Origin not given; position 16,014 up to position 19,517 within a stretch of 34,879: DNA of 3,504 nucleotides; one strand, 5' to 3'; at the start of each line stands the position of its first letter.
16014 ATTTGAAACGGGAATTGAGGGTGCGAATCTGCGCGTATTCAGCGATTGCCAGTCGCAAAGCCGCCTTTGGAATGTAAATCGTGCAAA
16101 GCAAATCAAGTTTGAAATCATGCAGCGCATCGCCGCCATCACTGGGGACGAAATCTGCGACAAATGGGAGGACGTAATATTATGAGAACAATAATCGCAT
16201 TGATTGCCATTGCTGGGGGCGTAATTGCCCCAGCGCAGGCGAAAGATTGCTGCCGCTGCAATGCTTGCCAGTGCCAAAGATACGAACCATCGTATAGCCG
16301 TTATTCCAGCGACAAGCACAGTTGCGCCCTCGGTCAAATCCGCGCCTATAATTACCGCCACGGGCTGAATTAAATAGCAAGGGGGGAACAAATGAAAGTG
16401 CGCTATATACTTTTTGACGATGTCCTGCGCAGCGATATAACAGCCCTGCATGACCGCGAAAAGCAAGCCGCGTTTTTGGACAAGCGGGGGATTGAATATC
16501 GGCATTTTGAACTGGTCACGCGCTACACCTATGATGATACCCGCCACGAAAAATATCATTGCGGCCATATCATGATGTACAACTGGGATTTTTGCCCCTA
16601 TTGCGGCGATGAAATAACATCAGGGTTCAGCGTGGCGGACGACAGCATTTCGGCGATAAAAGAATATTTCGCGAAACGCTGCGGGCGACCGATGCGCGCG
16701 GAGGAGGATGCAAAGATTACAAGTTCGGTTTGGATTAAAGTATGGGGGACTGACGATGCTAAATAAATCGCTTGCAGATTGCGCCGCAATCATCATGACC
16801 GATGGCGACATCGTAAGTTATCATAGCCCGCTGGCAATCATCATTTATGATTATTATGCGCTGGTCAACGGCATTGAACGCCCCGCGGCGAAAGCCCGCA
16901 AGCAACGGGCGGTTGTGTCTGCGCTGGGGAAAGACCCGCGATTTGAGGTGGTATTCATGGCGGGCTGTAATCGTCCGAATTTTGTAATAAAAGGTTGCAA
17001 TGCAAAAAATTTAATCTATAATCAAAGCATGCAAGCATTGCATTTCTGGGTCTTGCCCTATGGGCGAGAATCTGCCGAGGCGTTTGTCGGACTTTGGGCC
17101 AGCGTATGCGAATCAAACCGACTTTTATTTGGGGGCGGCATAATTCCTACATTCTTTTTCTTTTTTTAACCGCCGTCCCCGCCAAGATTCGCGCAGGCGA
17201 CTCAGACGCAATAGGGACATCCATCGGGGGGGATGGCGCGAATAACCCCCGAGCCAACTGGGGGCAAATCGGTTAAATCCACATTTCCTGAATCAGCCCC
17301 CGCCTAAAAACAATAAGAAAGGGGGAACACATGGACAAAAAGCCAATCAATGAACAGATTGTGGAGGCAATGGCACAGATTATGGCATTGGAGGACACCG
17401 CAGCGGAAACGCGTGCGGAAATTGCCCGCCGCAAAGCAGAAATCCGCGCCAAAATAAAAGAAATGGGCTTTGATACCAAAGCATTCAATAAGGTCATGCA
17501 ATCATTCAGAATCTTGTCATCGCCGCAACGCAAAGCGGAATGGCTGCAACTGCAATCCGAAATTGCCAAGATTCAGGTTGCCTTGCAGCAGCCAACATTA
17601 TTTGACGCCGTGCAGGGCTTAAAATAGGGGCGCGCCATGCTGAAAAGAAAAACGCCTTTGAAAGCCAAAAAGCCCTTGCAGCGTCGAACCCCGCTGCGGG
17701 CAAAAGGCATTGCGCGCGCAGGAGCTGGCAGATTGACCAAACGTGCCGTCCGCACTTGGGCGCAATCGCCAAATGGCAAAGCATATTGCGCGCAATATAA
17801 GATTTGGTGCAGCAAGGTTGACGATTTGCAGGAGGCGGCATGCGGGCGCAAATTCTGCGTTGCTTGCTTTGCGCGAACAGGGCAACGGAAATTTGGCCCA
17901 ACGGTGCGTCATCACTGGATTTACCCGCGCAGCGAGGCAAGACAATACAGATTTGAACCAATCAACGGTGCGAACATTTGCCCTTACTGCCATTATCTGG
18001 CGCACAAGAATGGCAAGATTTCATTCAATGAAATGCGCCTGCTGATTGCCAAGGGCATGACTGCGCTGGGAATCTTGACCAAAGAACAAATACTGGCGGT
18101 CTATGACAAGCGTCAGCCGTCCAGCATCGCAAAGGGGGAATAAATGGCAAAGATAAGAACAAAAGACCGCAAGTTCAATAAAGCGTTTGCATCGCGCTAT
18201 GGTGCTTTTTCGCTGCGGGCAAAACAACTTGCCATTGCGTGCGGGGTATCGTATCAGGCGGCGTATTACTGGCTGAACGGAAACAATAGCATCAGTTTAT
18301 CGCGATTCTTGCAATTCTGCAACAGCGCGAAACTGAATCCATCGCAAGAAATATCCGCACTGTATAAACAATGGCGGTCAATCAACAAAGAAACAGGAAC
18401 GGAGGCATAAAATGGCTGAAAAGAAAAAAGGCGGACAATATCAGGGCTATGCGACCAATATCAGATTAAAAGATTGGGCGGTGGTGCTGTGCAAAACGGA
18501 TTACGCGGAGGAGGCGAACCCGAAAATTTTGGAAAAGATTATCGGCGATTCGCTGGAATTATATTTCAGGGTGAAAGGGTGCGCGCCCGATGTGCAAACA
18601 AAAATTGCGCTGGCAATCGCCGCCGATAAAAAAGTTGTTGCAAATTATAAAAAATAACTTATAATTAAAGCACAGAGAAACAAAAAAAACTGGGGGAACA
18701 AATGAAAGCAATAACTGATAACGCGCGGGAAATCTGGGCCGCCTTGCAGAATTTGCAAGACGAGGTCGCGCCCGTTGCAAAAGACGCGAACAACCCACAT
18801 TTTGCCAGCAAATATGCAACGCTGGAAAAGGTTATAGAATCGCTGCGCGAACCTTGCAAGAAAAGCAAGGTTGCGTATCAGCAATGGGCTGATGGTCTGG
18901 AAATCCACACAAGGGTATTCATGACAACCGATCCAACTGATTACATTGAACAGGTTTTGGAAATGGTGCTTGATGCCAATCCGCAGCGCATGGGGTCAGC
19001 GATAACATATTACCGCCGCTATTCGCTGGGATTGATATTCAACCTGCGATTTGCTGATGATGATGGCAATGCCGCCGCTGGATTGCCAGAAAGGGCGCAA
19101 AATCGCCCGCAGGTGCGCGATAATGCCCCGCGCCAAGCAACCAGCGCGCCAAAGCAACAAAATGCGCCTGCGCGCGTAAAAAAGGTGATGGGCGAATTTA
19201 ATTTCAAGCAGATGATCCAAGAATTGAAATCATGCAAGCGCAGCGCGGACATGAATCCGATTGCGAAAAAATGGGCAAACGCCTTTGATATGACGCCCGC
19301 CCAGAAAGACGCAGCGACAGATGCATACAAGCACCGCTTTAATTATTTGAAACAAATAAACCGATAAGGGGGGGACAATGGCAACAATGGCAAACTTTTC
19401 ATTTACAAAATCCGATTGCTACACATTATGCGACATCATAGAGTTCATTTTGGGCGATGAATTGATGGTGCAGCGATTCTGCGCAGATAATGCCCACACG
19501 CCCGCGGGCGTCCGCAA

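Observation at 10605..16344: Perfect 32-bp inverted repeat linking the glycine-rich tail-fibre gene to an early secreted-peptide gene 5.7 kb away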

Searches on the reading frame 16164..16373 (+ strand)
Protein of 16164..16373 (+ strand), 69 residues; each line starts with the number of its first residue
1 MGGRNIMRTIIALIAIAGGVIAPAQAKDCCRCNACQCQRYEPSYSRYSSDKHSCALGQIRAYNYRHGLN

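Call 10: search_protein_families(library=pfam, proteins=[window:16164-16373:+], max_evalue=0.01)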
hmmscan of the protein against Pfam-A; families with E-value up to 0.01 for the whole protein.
window:16164-16373:+ (69 aa): 0 families

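Call 32: find_homologous_proteins(query=window:16182-16370:+, max_evalue=10)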
Query seq(63 aa) (63 aa): 1 proteins with E <= 10 among 1 candidates.
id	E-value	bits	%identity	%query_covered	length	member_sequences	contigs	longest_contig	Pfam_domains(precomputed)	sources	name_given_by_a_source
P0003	5.1e-30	120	90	100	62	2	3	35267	-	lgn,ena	-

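Call 33: find_encoding_contigs(protein=P0003, flank=10000, max_places=10)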
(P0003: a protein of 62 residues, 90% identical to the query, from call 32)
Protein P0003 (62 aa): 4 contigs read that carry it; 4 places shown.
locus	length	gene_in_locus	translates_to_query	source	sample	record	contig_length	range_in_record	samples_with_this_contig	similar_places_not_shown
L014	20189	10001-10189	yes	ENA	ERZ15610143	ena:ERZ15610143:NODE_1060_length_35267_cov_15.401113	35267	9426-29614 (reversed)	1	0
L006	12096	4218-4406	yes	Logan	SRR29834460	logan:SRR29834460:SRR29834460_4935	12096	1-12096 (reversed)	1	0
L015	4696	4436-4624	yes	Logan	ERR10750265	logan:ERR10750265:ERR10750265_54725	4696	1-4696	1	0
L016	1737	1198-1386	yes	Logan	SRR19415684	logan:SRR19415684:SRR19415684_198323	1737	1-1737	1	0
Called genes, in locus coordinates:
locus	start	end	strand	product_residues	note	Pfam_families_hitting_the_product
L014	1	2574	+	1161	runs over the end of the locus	PF24801:FNIII-A_GpJ, PF13550:Phage-tail_3 (weak)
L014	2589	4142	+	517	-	-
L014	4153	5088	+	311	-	-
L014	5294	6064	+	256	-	-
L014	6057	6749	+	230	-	PF01555:N6_N4_Mtase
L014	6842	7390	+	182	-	-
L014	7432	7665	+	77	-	-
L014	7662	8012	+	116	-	-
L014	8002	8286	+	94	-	-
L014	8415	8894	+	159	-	-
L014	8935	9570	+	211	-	-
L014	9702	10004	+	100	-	-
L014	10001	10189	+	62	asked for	-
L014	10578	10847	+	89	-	-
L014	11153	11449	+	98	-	-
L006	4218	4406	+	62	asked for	-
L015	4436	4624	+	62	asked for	-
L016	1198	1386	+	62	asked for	-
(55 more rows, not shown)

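Call 49: search_protein_families(library=phrogs, proteins=[window:16182-16373:+], max_evalue=0.001)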
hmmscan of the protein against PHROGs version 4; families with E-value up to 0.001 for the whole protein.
window:16182-16373:+ (63 aa): 0 families

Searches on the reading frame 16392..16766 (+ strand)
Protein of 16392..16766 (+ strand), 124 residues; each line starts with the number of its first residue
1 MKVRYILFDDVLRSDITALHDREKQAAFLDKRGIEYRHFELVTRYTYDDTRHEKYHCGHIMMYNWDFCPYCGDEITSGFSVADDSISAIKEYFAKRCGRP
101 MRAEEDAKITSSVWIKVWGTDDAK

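Call 10: search_protein_families(library=pfam, proteins=[window:16392-16766:+], max_evalue=0.01)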
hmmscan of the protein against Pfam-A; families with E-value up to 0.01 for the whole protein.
window:16392-16766:+ (124 aa): 1 family
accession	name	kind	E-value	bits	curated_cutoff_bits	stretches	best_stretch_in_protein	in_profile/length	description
PF12773.13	DZR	-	0.0041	17.7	27.3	0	56-72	29-45/45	Double zinc ribbon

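Call 12: find_related_loci(query=window:16392-16766:+, collection=viral_contigs, flank=8000)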
Query window:16392-16766:+ (124 aa) in viral_contigs; peptide patterns used: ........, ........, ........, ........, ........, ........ (x = any residue, [..] = any of these).
23 stretches matched a pattern, but none encodes a relative of the query by tblastn (E <= 1e-3).

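Call 20: find_encoding_contigs(protein=window:16392-16766:+, flank=10000, max_places=10)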
Protein window:16392-16766:+ (124 aa): 5 contigs read that carry it; 4 places shown.
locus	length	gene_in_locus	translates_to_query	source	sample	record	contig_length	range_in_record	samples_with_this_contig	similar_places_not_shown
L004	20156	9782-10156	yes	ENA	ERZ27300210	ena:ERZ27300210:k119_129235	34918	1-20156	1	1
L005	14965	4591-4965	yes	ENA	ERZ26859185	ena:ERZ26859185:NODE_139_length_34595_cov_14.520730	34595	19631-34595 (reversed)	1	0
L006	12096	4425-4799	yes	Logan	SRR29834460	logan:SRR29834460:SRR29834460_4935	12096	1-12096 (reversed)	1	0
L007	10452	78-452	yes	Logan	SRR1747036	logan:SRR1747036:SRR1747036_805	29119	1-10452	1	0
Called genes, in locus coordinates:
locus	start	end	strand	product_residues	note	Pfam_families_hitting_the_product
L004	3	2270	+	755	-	?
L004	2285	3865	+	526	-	-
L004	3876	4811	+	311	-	-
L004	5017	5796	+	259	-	-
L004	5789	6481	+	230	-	PF01555:N6_N4_Mtase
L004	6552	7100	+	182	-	-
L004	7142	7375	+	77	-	-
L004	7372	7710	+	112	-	PF04447:dATP-dGTP_PPHyd (faint)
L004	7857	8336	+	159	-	-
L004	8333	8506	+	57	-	-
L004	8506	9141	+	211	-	-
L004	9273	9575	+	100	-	-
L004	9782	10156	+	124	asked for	-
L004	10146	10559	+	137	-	-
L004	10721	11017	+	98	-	-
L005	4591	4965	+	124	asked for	-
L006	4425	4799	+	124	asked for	-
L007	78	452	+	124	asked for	-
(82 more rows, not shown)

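Call 49: search_protein_families(library=phrogs, proteins=[window:16392-16766:+], max_evalue=0.001)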
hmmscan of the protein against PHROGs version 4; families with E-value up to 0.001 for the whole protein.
window:16392-16766:+ (124 aa): 0 families

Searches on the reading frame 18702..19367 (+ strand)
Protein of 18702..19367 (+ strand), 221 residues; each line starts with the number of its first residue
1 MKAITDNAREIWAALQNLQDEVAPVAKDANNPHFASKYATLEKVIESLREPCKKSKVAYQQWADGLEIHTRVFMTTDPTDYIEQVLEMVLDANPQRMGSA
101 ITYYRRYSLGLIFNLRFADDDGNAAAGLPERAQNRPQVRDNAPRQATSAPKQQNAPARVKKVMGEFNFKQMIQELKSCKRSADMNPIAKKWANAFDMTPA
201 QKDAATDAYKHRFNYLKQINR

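Call 49: search_protein_families(library=phrogs, proteins=[window:18702-19367:+], max_evalue=0.001)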
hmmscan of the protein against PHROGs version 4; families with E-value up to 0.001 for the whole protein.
window:18702-19367:+ (221 aa): 4 families
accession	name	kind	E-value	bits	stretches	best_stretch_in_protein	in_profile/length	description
phrog_2324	-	DNA, RNA and nucleotide metabolism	1.9e-31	110.2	1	6-162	6-166/193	Erf-like ssDNA annealing protein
phrog_155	-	DNA, RNA and nucleotide metabolism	5.1e-24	86.4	1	10-211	67-266/308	Erf-like ssDNA annealing protein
phrog_34817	-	unknown function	3.4e-08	34.1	1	26-147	36-160/291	-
phrog_10003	-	other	1.6e-06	28.8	1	22-125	56-169/297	recombinase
